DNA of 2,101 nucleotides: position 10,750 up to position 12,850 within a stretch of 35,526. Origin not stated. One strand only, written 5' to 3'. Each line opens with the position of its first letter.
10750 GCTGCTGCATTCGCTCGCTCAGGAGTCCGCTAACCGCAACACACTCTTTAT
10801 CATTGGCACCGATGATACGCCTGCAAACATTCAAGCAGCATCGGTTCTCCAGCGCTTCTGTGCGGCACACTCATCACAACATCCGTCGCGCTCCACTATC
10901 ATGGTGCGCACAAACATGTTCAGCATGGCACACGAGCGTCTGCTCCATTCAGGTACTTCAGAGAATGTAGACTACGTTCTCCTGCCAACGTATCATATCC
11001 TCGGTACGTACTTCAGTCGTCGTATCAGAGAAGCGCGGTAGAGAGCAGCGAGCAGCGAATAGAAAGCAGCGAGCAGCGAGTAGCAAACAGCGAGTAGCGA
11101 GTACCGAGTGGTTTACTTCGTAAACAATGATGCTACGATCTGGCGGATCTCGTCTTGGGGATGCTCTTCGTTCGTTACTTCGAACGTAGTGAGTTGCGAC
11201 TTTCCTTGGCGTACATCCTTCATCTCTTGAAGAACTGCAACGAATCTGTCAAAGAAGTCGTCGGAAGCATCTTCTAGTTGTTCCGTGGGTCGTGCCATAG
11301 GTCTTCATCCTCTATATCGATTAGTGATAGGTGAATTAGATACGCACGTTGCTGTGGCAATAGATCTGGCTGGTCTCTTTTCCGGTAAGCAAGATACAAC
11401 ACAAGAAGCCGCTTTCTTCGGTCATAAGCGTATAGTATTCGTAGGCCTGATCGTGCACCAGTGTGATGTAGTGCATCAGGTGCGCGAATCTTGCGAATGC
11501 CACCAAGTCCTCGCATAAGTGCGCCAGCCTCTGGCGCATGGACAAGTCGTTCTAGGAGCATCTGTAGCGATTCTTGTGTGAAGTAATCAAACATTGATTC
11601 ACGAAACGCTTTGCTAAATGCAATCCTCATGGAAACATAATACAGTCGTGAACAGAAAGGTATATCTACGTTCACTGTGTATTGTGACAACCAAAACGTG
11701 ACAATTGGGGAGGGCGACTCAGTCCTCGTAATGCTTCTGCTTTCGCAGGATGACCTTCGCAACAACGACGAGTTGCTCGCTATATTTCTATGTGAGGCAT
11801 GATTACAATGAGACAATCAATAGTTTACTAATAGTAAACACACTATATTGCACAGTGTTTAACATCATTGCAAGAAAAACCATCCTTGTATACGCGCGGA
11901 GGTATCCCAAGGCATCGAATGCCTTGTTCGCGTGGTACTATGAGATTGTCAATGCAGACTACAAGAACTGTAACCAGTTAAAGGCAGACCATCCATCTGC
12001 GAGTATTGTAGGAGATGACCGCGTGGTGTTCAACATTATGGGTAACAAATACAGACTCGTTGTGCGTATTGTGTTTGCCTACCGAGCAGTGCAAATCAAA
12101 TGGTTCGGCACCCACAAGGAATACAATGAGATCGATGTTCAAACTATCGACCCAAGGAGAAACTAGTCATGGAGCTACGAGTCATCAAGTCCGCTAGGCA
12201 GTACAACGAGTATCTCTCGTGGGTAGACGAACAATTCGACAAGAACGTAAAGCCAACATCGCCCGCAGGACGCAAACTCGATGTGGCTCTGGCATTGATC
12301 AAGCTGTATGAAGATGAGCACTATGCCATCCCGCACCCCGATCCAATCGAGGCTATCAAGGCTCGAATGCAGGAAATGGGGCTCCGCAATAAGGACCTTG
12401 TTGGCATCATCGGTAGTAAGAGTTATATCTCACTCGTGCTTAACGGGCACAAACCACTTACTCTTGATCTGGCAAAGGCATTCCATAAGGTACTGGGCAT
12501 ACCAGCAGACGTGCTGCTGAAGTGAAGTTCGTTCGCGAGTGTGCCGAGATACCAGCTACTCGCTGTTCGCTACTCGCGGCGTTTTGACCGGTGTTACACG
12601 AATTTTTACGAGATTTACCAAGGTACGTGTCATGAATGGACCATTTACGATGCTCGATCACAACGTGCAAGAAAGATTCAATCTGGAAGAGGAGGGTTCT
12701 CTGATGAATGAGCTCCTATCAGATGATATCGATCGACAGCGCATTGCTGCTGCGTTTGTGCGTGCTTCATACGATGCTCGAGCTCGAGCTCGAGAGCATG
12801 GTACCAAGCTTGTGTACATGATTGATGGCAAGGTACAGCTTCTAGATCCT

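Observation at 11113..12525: Back-to-back, divergently transcribed toxin-first type II TA modules; one has a non-canonical 61-aa partner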

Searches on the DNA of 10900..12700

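Call 82: search_rna_families(source=window, start=10900, end=12700, threshold=evalue, max_evalue=1)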
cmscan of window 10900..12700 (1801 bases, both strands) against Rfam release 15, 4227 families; matches with E-value up to 1: 0.
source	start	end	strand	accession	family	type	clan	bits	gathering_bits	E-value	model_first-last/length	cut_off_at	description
